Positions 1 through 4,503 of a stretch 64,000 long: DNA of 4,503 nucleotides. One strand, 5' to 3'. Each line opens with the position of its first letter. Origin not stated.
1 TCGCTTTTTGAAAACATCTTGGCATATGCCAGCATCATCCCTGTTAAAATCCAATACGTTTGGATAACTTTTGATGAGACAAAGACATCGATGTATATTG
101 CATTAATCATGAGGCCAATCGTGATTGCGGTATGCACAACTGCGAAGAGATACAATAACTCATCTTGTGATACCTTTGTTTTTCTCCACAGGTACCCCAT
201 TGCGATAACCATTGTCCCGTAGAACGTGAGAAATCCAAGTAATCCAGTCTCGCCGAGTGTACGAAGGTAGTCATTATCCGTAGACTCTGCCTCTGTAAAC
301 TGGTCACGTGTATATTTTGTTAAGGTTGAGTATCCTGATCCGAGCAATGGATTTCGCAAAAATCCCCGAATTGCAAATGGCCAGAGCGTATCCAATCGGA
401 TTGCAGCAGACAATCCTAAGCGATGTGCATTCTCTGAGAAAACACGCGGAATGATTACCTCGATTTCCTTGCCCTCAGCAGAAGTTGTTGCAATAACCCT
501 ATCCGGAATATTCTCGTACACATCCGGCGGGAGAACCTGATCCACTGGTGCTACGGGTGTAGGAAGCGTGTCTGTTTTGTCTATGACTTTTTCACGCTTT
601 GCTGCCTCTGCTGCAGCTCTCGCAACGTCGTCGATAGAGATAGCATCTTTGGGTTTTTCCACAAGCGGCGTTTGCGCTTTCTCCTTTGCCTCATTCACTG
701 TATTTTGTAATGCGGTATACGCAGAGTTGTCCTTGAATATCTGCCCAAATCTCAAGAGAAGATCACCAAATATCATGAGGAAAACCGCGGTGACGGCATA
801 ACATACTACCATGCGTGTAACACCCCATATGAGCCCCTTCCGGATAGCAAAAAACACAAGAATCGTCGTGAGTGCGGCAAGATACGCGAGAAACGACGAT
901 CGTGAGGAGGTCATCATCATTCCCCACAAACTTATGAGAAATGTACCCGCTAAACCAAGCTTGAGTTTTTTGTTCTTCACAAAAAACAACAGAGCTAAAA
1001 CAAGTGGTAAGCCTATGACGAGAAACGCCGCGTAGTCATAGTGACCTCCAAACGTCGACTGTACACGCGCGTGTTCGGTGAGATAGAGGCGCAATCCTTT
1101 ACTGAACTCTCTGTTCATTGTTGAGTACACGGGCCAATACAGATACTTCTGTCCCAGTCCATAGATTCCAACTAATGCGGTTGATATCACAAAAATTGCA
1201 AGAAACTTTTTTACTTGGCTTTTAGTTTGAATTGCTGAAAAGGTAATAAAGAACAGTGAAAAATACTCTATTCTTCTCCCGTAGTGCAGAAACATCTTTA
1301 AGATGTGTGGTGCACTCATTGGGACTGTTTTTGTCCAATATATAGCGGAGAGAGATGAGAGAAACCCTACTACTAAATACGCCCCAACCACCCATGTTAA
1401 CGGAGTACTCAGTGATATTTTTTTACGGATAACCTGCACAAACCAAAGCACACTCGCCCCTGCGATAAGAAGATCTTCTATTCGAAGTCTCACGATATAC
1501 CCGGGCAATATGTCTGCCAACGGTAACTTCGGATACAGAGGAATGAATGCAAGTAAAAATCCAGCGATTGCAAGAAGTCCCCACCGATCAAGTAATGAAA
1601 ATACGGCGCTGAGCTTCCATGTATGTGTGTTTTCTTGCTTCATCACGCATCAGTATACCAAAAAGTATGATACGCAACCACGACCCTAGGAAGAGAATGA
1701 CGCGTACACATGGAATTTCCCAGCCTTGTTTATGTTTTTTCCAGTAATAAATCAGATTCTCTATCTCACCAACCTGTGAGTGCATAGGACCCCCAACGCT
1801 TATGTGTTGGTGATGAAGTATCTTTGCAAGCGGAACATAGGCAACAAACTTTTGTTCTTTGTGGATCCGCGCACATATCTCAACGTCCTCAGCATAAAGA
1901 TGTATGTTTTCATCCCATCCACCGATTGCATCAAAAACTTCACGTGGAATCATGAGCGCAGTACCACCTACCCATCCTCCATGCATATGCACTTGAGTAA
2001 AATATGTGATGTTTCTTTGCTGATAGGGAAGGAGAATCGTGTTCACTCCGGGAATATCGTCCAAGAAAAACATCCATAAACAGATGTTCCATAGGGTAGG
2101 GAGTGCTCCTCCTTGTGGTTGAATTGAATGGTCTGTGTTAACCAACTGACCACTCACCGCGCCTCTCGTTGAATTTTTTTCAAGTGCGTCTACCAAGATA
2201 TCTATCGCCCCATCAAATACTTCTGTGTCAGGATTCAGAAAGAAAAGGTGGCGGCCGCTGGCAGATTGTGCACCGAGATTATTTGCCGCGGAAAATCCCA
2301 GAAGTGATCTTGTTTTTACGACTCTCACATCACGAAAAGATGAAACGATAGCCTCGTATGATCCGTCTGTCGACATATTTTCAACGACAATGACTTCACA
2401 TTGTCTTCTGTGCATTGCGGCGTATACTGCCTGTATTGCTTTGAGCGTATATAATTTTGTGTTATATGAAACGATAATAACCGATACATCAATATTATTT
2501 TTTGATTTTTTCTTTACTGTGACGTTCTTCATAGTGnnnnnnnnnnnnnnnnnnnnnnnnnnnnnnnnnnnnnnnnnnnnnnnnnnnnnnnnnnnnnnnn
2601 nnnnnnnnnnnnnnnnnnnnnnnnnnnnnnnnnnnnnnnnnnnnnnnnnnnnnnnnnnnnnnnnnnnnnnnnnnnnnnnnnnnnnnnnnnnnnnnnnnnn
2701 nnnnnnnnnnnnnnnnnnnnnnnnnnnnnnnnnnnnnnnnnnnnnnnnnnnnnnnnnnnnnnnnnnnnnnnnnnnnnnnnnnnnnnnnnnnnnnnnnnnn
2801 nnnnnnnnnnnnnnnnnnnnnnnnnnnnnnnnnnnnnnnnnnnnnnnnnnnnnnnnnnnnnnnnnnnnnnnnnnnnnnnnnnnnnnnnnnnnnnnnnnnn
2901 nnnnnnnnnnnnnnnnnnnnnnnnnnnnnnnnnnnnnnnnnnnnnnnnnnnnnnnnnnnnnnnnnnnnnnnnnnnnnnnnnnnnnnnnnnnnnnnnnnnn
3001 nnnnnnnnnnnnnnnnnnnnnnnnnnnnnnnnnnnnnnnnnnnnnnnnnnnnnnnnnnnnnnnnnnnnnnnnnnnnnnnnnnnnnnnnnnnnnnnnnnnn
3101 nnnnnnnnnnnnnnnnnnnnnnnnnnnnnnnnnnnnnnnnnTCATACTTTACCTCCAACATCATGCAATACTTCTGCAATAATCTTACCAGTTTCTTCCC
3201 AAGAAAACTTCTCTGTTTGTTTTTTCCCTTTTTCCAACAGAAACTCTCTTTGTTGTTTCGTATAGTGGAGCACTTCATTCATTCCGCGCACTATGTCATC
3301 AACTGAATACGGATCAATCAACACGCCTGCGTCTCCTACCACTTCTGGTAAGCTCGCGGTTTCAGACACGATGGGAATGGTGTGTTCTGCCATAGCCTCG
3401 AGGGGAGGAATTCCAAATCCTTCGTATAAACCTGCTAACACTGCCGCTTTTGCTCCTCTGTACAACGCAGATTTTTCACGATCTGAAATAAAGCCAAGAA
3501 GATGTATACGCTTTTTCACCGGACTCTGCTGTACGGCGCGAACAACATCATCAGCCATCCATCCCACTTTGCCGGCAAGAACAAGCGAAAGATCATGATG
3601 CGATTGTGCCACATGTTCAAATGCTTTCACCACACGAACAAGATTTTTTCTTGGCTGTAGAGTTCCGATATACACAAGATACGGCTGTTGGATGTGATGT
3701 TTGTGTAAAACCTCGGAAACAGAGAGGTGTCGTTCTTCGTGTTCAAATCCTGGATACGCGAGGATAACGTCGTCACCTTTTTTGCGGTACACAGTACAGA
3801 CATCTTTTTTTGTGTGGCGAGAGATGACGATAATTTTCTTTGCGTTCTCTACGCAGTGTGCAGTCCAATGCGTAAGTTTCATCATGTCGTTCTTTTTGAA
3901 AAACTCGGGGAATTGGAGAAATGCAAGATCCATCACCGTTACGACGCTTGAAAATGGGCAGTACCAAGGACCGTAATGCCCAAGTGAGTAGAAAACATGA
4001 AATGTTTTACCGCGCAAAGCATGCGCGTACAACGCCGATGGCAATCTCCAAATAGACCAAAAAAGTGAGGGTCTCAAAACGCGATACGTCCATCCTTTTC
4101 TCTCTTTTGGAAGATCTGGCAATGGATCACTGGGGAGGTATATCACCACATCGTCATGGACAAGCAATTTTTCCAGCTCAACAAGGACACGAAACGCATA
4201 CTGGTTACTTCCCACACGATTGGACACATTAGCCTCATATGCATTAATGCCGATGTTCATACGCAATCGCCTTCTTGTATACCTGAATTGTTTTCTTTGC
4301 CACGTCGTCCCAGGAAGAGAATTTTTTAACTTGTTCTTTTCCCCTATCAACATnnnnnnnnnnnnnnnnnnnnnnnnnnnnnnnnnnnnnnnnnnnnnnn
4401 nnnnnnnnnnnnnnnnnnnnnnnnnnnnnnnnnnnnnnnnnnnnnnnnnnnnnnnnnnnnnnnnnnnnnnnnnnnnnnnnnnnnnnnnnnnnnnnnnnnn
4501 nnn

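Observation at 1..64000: A 64-kb block dedicated to glycan assembly with about 14 GT-C-fold membrane glycosyltransferase-like proteins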

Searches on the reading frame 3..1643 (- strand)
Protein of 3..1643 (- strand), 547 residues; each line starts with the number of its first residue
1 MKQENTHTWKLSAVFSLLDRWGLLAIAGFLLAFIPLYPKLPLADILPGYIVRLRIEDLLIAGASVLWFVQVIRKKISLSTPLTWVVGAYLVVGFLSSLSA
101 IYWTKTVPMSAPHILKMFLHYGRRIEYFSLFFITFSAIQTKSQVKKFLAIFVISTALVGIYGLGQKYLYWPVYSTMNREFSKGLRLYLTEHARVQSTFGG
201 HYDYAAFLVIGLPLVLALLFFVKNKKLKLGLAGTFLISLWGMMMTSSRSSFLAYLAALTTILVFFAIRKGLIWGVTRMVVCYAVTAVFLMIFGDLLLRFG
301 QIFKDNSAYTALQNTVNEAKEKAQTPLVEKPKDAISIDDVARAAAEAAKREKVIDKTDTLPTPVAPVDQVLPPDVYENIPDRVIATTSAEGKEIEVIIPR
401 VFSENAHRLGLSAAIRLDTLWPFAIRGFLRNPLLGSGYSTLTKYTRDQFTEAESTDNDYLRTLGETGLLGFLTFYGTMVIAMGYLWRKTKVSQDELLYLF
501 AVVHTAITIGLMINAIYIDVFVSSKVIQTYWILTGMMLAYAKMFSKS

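Call 13: search_protein_families(library=pfam, proteins=[window:3-1643:-], max_evalue=0.01)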
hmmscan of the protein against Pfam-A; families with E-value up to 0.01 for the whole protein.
window:3-1643:- (547 aa): 1 family
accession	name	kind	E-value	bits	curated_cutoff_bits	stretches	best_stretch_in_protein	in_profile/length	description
PF04932.20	Wzy_C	-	1.8e-10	41.3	31.7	2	410-474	78-148/149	O-Antigen ligase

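Call 16: search_protein_families(library=ncbifam, proteins=[window:3-1643:-], max_evalue=0.1)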
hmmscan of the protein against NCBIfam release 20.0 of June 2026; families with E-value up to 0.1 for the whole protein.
window:3-1643:- (547 aa): 3 families
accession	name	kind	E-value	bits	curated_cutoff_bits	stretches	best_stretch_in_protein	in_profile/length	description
TIGR03097.1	PEP_O_lig_1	hypoth_equivalog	1.1e-07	31.1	188.1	2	112-285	93-249/408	putative O-glycosylation ligase, exosortase A system-associated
TIGR00947.1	2A73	equivalog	8.1e-07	28.4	366.4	2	58-269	44-239/425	IctB family putative bicarbonate transporter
TIGR04370.1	glyco_rpt_poly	subfamily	0.00017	20.7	40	1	138-299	66-238/396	oligosaccharide repeat unit polymerase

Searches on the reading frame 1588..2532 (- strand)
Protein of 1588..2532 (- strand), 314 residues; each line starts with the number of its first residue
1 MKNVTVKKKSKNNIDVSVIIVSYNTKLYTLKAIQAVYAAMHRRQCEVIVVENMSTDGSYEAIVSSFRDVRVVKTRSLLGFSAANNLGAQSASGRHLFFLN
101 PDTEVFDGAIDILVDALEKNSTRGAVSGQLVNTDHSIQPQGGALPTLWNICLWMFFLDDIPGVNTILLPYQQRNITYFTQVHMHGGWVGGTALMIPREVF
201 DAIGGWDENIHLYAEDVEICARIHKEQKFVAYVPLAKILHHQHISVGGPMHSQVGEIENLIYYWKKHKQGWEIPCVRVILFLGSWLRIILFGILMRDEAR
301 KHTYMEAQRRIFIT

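Call 6: search_protein_families(library=pfam, proteins=[window:1588-2532:-], max_evalue=0.001)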
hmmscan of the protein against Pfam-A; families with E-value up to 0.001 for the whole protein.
window:1588-2532:- (314 aa): 4 families
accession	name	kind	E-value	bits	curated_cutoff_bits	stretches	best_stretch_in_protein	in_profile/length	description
PF00535.33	Glycos_transf_2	-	1.1e-16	61.7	23.3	1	17-131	1-117/168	Glycosyl transferase family 2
PF10111.15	Glyco_tranf_2_2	-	2.6e-09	37.4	27.3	1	191-235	166-211/276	Glycosyltransferase like family 2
PF13641.12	Glyco_tranf_2_3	-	2.9e-07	31.2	27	1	16-236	3-207/230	Glycosyltransferase like family 2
PF13632.12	Glyco_trans_2_3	-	0.00065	20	27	0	180-294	65-169/198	Glycosyl transferase family group 2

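Call 51: find_encoding_contigs(protein=window:1588-2532:-, flank=10000, max_places=3)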
Protein window:1588-2532:- (314 aa): 1 contig read that carries it; 1 place shown.
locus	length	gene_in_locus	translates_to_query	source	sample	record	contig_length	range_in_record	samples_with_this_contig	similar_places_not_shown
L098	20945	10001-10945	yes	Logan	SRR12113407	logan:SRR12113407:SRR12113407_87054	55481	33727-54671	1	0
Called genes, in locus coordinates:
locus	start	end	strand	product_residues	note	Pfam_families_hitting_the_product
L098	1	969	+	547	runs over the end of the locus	PF13439:Glyco_transf_4 (faint), PF00534:Glycos_transf_1, PF13692:Glyco_trans_1_4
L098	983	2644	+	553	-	-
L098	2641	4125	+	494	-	PF13231:PMT_2 (weak)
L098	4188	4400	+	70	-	-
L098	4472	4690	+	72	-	-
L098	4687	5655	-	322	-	PF01073:3Beta_HSD, PF01370:Epimerase, PF02719:Polysacc_synt_2 (weak), PF04321:RmlD_sub_bind (weak), PF16363:GDP_Man_Dehyd, PF07993:NAD_binding_4 (weak)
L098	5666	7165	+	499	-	-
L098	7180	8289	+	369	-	PF13439:Glyco_transf_4, PF00534:Glycos_transf_1, PF20706:GT4-conflict (faint), PF13692:Glyco_trans_1_4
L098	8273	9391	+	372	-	PF00534:Glycos_transf_1, PF13692:Glyco_trans_1_4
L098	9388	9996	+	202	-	PF25084:LbH_EIF2B (faint), PF00132:Hexapep, PF14602:Hexapep_2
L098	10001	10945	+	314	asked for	PF00535:Glycos_transf_2, PF10111:Glyco_tranf_2_2 (faint), PF13641:Glyco_tranf_2_3 (weak)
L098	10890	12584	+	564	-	PF04932:Wzy_C (weak)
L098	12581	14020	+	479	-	PF13231:PMT_2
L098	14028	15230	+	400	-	PF13439:Glyco_transf_4, PF00534:Glycos_transf_1, PF13692:Glyco_trans_1_4, PF13524:Glyco_trans_1_2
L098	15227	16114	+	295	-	PF00535:Glycos_transf_2, PF13641:Glyco_tranf_2_3, PF13632:Glyco_trans_2_3 (faint)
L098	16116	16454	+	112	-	-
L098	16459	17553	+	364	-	PF13439:Glyco_transf_4, PF13579:Glyco_trans_4_4 (weak), PF00534:Glycos_transf_1, PF13692:Glyco_trans_1_4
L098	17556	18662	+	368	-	PF20706:GT4-conflict (weak), PF00534:Glycos_transf_1, PF13692:Glyco_trans_1_4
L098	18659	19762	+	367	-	PF00483:NTP_transferase, PF12804:NTP_transf_3 (weak), PF22640:ManC_GMP_beta-helix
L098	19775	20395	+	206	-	PF02397:Bac_transf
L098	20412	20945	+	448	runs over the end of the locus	?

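Call 85: search_protein_families(library=pfam, proteins=[L098:16116-16454:+, L098:19775-20395:+, L098:18659-19762:+, L098:20412-20945:+], max_evalue=0.01)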
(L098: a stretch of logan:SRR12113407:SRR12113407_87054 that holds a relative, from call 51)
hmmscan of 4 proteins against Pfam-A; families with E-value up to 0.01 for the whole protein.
L098:16116-16454:+ (112 aa): 1 family
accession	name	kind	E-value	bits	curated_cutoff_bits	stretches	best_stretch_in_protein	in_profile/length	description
PF04479.18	RTA1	-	0.0092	16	24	0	25-56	175-206/208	RTA1 like protein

L098:19775-20395:+ (206 aa): 1 family
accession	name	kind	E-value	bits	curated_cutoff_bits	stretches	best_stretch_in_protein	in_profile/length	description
PF02397.22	Bac_transf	-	1.2e-60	204.6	27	1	7-203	1-178/179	Bacterial sugar transferase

L098:18659-19762:+ (367 aa): 3 families
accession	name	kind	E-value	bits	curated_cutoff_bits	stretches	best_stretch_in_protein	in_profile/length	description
PF00483.29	NTP_transferase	-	2.6e-37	129.2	21.2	1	9-293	2-244/245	Nucleotidyl transferase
PF22640.1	ManC_GMP_beta-helix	-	5.3e-14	52.3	27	1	304-358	1-55/55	MannoseP isomerase/GMP-like beta-helix domain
PF12804.13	NTP_transf_3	-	1.4e-07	32.3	27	1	9-134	1-112/160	MobA-like NTP transferase domain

L098:20412-20945:+ (178 aa): 0 families

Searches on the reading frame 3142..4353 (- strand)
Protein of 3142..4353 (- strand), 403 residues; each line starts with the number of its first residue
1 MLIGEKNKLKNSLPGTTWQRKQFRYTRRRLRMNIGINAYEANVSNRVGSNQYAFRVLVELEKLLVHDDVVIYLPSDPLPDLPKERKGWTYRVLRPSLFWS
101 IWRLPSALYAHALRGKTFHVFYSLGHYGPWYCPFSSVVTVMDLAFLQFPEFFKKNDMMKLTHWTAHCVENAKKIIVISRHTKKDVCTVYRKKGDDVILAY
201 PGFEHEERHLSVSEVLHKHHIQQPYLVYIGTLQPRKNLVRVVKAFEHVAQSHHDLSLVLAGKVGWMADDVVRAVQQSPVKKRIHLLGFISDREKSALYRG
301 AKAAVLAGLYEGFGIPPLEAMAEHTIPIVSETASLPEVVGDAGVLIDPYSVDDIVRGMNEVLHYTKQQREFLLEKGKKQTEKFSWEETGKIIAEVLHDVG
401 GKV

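Call 6: search_protein_families(library=pfam, proteins=[window:3142-4353:-], max_evalue=0.001)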
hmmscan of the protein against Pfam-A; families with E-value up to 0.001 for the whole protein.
window:3142-4353:- (403 aa): 3 families
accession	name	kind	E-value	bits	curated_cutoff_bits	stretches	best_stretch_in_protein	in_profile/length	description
PF00534.26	Glycos_transf_1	-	2.9e-30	105.5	26.4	1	222-370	14-164/172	Glycosyl transferases group 1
PF13692.12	Glyco_trans_1_4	-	1.6e-21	77.5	27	1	224-362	2-140/142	Glycosyl transferases group 1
PF20706.3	GT4-conflict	-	0.00011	21.8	26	1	194-332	172-312/385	Family 4 Glycosyltransferase in conflict systems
